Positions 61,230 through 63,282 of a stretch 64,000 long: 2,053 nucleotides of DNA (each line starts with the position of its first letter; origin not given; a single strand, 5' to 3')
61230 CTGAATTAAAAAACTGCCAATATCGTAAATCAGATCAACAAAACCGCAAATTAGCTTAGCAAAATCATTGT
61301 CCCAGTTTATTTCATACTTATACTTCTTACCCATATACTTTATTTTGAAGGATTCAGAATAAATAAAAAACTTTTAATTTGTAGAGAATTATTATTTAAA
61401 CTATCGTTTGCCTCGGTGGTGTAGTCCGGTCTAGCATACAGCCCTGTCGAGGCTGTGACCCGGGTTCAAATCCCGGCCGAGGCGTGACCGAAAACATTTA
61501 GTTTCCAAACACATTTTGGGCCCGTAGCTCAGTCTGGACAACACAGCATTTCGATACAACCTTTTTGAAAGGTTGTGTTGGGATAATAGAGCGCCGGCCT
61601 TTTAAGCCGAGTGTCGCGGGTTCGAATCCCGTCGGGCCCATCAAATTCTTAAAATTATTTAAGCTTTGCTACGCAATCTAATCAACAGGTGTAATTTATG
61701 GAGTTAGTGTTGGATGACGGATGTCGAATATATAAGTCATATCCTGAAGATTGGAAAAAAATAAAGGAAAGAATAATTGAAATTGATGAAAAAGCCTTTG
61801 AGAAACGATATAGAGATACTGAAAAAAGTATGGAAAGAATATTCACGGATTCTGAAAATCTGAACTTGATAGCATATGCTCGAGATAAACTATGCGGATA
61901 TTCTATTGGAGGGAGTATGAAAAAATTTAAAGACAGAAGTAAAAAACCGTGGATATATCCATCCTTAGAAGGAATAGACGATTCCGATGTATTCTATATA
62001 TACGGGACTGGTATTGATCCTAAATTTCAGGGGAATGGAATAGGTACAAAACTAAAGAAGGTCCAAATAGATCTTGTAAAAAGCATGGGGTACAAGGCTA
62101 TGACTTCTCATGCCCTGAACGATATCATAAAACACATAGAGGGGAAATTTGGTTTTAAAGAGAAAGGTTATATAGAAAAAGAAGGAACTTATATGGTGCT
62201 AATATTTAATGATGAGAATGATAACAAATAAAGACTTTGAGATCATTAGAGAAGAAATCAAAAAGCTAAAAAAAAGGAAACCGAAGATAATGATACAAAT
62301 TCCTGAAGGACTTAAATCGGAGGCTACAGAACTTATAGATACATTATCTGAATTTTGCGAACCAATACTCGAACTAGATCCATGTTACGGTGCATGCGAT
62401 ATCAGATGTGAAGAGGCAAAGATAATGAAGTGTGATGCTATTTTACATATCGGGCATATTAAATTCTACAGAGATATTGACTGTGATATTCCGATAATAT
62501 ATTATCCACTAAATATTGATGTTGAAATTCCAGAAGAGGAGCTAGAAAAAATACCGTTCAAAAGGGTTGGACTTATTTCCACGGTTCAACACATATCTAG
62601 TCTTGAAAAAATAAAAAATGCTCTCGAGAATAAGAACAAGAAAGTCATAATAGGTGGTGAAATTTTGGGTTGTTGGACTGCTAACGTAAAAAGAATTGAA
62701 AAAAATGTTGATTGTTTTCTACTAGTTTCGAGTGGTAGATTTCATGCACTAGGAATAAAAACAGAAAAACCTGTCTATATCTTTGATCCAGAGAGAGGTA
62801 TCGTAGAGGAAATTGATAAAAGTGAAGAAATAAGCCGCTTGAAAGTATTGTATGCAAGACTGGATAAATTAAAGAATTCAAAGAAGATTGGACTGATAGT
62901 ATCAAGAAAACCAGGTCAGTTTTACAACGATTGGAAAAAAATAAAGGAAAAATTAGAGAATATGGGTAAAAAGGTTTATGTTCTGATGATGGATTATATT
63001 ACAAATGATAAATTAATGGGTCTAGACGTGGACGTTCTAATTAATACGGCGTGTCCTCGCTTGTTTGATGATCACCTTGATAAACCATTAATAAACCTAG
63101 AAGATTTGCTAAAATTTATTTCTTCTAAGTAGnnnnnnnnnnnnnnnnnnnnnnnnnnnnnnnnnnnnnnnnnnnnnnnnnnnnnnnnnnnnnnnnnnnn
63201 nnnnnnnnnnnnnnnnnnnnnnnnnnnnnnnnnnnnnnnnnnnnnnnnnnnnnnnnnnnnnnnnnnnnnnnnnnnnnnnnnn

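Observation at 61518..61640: tRNA-Lys(UUU) with a roughly 49-nt intron in the D-loop and no canonical BHB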

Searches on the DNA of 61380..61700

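Call 5: search_rna_families(source=window, start=61380, end=61700, threshold=evalue, max_evalue=10, show_alignments=4)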
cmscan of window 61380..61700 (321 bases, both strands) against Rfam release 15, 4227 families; matches with E-value up to 10: 7.
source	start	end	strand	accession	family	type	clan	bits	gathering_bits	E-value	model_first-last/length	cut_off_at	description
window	61410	61484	+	RF00005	tRNA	Gene; tRNA;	CL00001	61.6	29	3.2e-13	1-71/71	no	tRNA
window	61580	61640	+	RF00005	tRNA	Gene; tRNA;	CL00001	28.9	29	0.00031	1-71/71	no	tRNA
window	61410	61483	+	RF01684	mascRNA-menRNA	Gene;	-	27.2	42.5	0.0013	1-56/56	no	MALAT1-associated small cytoplasmic RNA/MEN beta RNA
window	61605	61700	-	RF02194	HPnc0260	Gene; antisense;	-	25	59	2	42-156/156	5'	Bacterial antisense RNA HPnc0260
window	61570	61671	+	RF02435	SpF41_sRNA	Gene; sRNA;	-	16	52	5.7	1-105/105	no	Streptococcus sRNA SpF41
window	61618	61630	-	RF04351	Plastid-psbl-rps4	Cis-reg;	-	13.5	68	4.4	11-23/53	no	Plastid-psbl-rps4 3UTR RNA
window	61582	61700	+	RF04321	tmRNA_permuted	Gene;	-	9.7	47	6.5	1-87/213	3'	permuted transfer-messenger RNA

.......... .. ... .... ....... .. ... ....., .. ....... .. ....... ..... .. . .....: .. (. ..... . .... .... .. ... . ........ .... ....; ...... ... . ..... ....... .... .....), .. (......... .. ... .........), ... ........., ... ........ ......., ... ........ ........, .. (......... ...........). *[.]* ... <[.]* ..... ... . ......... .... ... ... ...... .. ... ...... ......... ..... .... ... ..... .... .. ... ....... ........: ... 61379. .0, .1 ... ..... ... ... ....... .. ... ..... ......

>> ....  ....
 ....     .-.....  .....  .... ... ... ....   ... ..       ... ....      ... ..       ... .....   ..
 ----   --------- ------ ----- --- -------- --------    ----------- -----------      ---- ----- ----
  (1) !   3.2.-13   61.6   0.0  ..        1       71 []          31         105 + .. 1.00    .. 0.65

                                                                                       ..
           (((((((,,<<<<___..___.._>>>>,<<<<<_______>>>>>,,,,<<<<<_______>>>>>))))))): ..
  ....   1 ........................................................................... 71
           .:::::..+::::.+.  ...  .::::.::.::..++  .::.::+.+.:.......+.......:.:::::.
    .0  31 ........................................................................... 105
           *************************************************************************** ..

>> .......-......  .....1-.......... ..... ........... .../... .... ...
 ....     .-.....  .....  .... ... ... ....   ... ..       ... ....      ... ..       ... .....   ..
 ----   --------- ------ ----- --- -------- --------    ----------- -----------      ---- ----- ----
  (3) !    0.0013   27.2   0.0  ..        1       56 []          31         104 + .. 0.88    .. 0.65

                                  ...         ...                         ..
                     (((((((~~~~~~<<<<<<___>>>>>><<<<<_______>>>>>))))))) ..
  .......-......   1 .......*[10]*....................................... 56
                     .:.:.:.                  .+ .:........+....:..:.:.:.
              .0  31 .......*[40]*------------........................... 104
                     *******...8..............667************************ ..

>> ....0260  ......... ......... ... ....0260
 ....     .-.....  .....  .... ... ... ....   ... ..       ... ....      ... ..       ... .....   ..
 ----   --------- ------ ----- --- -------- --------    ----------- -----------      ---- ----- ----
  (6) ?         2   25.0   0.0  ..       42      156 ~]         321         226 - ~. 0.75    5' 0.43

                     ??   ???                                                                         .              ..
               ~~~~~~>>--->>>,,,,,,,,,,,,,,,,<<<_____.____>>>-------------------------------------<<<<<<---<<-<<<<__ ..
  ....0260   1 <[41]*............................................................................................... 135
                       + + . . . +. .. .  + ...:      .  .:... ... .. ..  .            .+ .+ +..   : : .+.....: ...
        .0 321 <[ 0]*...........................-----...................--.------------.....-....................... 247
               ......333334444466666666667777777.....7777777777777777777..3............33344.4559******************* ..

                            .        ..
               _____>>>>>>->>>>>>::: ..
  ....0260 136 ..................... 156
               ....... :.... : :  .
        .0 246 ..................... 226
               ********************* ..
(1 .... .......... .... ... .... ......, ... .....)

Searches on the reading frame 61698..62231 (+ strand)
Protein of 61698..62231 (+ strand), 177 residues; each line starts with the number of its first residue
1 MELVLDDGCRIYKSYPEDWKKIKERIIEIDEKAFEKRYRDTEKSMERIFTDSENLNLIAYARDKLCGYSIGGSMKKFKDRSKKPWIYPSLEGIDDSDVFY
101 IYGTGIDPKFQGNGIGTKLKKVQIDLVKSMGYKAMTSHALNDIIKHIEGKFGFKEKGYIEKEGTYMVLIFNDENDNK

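Call 9: search_protein_families(library=pfam, proteins=[window:61698-62231:+])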
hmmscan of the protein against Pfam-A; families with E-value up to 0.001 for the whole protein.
window:61698-62231:+ (177 aa): 2 families
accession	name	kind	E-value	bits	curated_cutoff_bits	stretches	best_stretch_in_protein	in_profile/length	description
PF00583.31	Acetyltransf_1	-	8.3e-07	29.7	20.7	1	26-137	4-98/116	Acetyltransferase (GNAT) family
PF13673.13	Acetyltransf_10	-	0.00012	22.5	23.6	0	32-155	11-109/128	Acetyltransferase (GNAT) domain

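Call 29: find_homologous_proteins(query=window:61698-62228:+, max_evalue=1e-15)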
Query window:61698-62228:+ (177 aa): 1 proteins with E <= 1e-15 among 17 candidates.
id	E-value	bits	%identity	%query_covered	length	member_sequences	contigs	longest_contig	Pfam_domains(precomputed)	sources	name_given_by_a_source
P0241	3.8e-62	227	100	59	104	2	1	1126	-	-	-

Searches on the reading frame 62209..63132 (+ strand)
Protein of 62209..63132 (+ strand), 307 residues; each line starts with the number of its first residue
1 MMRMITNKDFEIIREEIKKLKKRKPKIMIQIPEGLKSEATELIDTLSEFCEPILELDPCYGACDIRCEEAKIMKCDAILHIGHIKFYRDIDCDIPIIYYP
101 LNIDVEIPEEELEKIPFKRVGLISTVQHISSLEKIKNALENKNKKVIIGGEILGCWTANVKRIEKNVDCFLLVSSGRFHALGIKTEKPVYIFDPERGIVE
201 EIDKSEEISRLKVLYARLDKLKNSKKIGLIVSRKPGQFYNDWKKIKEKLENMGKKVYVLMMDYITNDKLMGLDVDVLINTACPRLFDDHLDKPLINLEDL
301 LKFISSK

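Call 9: search_protein_families(library=pfam, proteins=[window:62209-63132:+])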
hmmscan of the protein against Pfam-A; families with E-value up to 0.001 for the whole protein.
window:62209-63132:+ (307 aa): 1 family
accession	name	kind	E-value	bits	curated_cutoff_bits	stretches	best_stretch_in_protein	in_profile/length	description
PF01866.22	Diphthamide_syn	-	1.7e-52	179.1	33.2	1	32-296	2-284/302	Putative diphthamide synthesis protein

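Call 11: find_encoding_contigs(protein=window:62209-63132:+, flank=6000, max_places=8)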
Protein window:62209-63132:+ (307 aa): no gene with exactly this product is on record in the collection.

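Call 22: find_homologous_proteins(query=window:62209-63129:+, max_evalue=1e-20)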
Query window:62209-63129:+ (307 aa): 559 proteins with E <= 1e-20 among 4750 candidates; the best 120 are listed.
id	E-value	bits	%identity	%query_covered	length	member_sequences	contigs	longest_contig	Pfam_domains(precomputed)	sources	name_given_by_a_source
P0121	4.2e-196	668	99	99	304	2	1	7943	PF01866.23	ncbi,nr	ncbi:MAG: diphthamide biosynthesis enzyme Dph2 [Candidatus Aenigmarchaeota archaeon]|nr:diphthamide 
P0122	2.7e-134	465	66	99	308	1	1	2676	PF01866.23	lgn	-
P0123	7.8e-131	454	63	97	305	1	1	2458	PF01866.23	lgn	-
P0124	2.1e-128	446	61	99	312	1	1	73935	PF01866.23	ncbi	-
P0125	3.9e-94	333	52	90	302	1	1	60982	PF01866.23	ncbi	ncbi:MAG: diphthamide biosynthesis enzyme Dph2 [Candidatus Aenigmatarchaeota archaeon]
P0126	1.6e-91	325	52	93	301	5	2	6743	PF01866.23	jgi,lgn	-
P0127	8.8e-90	319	52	95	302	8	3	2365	PF01866.23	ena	-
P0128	1.7e-86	308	48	94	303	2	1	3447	PF01866.23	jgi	-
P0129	4.9e-83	297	49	91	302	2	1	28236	PF01866.23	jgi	-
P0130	5.7e-83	297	48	95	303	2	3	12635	PF01866.23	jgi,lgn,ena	-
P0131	1.3e-80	289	48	90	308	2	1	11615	PF01866.23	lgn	-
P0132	6.9e-80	287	45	95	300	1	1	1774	PF01866.23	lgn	-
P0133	2.2e-79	285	43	95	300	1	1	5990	PF01866.23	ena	-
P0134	1.1e-77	279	44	98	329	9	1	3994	PF01866.23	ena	-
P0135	7.8e-76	273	42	95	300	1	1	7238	PF01866.23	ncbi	-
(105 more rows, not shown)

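Call 23: find_encoding_contigs(protein=P0121, flank=4000, max_places=3)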
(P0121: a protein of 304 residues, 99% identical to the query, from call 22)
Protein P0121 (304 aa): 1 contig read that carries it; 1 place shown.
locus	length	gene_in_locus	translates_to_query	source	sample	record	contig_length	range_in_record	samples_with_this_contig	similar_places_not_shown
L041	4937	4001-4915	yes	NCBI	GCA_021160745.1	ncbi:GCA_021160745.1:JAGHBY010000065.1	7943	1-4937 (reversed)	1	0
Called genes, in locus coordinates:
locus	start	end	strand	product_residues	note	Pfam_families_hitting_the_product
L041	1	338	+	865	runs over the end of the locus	PF03477:ATP-cone, PF00317:Ribonuc_red_lgN, PF02867:Ribonuc_red_lgC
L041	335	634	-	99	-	-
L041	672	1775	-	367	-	PF02812:ELFV_dehydrog_N, PF00208:ELFV_dehydrog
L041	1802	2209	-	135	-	PF01986:DUF123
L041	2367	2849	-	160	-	PF01694:Rhomboid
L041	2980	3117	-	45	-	-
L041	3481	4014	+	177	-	PF00583:Acetyltransf_1 (weak)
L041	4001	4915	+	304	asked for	PF01866:Diphthamide_syn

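Call 24: find_encoding_contigs(protein=P0124, flank=4000, max_places=3)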
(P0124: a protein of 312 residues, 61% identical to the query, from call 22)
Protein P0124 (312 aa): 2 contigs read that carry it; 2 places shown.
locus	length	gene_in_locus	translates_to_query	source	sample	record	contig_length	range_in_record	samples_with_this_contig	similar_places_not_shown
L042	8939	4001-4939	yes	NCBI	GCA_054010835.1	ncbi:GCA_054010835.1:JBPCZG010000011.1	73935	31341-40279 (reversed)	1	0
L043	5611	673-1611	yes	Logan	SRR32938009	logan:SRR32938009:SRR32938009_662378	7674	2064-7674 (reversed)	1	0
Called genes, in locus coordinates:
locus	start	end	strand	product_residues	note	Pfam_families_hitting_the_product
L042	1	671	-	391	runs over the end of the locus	PF13477:Glyco_trans_4_2 (faint), PF13439:Glyco_transf_4, PF13579:Glyco_trans_4_4, PF20706:GT4-conflict, PF00534:Glycos_transf_1, PF13524:Glyco_trans_1_2, PF13692:Glyco_trans_1_4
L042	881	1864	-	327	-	PF01869:BcrAD_BadFG (faint), PF00814:TsaD, PF22521:HypF_C_2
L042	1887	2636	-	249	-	PF01884:PcrB, PF00977:His_biosynth, PF01180:DHO_dh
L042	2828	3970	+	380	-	PF02163:Peptidase_M50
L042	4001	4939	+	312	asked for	PF01866:Diphthamide_syn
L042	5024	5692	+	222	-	PF01351:RNase_HII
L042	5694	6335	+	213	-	PF00406:ADK, PF13207:AAA_17, PF13238:AAA_18, PF13671:AAA_33 (weak), PF17213:Hydin_ADK (faint), PF05191:ADK_lid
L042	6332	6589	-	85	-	PF13656:RNA_pol_L_2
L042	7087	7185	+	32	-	-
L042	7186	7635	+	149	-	-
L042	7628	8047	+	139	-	-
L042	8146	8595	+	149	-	-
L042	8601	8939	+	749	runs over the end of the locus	-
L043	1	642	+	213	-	?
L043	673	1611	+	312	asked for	PF01866:Diphthamide_syn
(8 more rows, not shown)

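Call 25: find_encoding_contigs(protein=P0122, flank=4000, max_places=3)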
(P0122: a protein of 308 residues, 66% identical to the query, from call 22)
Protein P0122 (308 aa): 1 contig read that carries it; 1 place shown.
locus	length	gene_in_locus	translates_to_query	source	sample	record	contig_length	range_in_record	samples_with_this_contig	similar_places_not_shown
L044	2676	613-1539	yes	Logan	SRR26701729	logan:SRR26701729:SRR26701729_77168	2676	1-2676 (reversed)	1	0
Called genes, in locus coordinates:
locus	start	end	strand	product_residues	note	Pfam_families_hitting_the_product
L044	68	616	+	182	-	PF00583:Acetyltransf_1, PF13508:Acetyltransf_7 (weak)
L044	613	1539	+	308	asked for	PF01866:Diphthamide_syn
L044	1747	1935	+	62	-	PF00584:SecE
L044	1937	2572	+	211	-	PF23291:KOW4_SPT5 (faint), PF00467:KOW, PF23290:KOW5_SPT5 (faint), PF03439:Spt5-NGN, PF00467:KOW (weak)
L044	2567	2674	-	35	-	?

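Call 26: find_encoding_contigs(protein=P0123, flank=4000, max_places=3)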
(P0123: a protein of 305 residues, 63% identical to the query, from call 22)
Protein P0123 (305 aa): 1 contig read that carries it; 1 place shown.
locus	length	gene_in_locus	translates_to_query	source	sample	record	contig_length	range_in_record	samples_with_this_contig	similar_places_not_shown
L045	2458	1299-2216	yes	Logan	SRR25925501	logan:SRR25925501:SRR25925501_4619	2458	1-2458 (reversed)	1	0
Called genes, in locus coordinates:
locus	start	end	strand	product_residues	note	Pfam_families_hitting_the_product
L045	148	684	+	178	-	PF00583:Acetyltransf_1, PF13508:Acetyltransf_7, PF14542:Acetyltransf_CG (weak), PF13673:Acetyltransf_10 (weak), PF08445:FR47 (weak)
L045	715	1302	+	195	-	PF01725:Ham1p_like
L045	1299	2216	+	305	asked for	PF01866:Diphthamide_syn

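Call 30: find_encoding_contigs(protein=P0125, flank=8000, max_places=2)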
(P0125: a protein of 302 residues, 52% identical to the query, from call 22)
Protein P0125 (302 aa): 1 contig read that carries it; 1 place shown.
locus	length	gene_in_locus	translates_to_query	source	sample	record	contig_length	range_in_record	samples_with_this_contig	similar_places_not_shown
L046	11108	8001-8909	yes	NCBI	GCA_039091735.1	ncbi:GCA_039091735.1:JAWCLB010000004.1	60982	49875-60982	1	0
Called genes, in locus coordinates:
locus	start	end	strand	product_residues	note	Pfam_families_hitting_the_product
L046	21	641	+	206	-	PF01712:dNK (weak), PF02223:Thymidylate_kin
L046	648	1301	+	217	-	PF00406:ADK, PF13207:AAA_17, PF05191:ADK_lid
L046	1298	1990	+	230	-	PF00406:ADK, PF13207:AAA_17, PF13238:AAA_18 (weak), PF05191:ADK_lid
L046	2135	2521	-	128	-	PF01201:Ribosomal_S8e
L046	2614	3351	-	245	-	PF00149:Metallophos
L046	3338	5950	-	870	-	PF04851:ResIII, PF00270:DEAD, PF00271:Helicase_C, PF19306:WHD_Lhr, PF08494:DEAD_assoc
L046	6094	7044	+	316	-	-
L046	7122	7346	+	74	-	PF14438:SM-ATX (weak), PF01423:LSM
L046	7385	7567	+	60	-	PF01907:Ribosomal_L37e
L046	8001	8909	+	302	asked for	PF01866:Diphthamide_syn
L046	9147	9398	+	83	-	PF13656:RNA_pol_L_2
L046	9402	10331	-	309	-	-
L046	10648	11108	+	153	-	?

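Call 31: find_encoding_contigs(protein=P0126, flank=8000, max_places=2)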
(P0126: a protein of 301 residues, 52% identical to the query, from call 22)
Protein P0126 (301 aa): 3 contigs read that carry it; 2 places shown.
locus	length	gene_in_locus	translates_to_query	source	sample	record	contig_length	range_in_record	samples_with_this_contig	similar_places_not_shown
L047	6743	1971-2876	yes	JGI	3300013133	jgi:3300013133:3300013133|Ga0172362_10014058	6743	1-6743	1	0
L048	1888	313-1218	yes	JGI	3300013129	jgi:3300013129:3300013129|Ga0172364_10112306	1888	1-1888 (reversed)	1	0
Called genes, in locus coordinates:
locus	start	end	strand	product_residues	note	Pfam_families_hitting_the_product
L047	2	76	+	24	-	?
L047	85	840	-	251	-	PF01026:TatD_DNase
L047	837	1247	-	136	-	PF01201:Ribosomal_S8e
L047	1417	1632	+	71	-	PF01423:LSM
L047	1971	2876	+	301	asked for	PF01866:Diphthamide_syn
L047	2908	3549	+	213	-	PF24387:AEP-like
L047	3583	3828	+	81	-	PF13656:RNA_pol_L_2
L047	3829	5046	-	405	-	PF00406:ADK, PF13207:AAA_17, PF13238:AAA_18 (weak), PF05191:ADK_lid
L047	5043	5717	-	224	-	PF00406:ADK, PF13207:AAA_17, PF13238:AAA_18 (weak), PF05191:ADK_lid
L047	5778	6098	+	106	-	PF00391:PEP-utilizers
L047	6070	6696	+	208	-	-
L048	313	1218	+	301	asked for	PF01866:Diphthamide_syn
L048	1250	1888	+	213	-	?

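Call 32: find_encoding_contigs(protein=P0129, flank=8000, max_places=2)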
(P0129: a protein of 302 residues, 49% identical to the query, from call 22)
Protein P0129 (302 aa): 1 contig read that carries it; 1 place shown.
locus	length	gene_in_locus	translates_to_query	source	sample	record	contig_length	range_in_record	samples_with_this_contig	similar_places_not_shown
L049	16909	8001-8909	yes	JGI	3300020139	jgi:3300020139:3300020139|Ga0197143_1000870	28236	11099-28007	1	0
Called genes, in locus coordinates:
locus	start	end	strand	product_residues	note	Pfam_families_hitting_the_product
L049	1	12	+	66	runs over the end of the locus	PF00808:CBFD_NFYB_HMF, PF00125:Histone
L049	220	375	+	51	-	PF01402:RHH_1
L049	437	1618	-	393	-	PF25199:nSTAND_NTPase5 (faint), PF01637:ATPase_2 (weak), PF13191:AAA_16 (faint), PF13173:AAA_14 (faint), PF13401:AAA_22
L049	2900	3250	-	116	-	-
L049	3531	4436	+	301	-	PF01073:3Beta_HSD, PF01370:Epimerase, PF02719:Polysacc_synt_2, PF04321:RmlD_sub_bind, PF13460:NAD_binding_10 (weak), PF16363:GDP_Man_Dehyd, PF07993:NAD_binding_4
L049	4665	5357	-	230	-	-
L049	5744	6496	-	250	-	PF01026:TatD_DNase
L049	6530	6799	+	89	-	-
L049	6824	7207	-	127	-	PF01201:Ribosomal_S8e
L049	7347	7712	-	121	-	-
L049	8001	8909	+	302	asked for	PF01866:Diphthamide_syn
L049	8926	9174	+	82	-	PF13656:RNA_pol_L_2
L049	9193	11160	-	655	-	PF02223:Thymidylate_kin, PF00406:ADK, PF13207:AAA_17, PF05191:ADK_lid, PF13238:AAA_18, PF00406:ADK, PF13207:AAA_17, PF05191:ADK_lid, +5 more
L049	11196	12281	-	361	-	PF03463:eRF1_1, PF18854:baeRF_family10, PF03464:eRF1_2, PF18859:acVLRF1 (weak), PF03465:eRF1_3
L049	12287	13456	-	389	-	PF00999:Na_H_Exchanger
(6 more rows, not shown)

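Call 33: find_encoding_contigs(protein=P0130, flank=8000, max_places=2)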
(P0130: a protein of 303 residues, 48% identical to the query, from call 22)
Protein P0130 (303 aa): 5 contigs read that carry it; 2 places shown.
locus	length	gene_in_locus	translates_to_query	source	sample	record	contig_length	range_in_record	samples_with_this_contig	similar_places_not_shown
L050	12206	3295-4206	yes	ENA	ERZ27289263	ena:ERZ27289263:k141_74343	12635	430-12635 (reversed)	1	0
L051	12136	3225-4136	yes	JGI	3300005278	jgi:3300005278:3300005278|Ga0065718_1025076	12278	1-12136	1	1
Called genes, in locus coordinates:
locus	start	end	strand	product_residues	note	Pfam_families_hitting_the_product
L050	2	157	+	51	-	?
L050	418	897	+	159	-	-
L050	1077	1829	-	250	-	PF01026:TatD_DNase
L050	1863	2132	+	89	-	-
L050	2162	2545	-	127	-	PF01201:Ribosomal_S8e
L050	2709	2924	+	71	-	PF14438:SM-ATX (weak), PF01423:LSM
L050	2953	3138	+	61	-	PF01907:Ribosomal_L37e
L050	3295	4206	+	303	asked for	PF01866:Diphthamide_syn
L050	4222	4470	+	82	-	PF13656:RNA_pol_L_2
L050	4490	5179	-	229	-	PF00406:ADK, PF02224:Cytidylate_kin (weak), PF13207:AAA_17, PF13238:AAA_18, PF05191:ADK_lid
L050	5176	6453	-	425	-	PF02223:Thymidylate_kin, PF13521:AAA_28 (weak), PF00406:ADK, PF13207:AAA_17, PF13238:AAA_18 (weak), PF05191:ADK_lid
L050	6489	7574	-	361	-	PF03463:eRF1_1, PF18854:baeRF_family10, PF03464:eRF1_2, PF18859:acVLRF1 (weak), PF03465:eRF1_3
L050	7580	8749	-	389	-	-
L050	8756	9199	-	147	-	PF00571:CBS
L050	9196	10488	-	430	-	PF01336:tRNA_anti-codon, PF00152:tRNA-synt_2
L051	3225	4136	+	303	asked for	PF01866:Diphthamide_syn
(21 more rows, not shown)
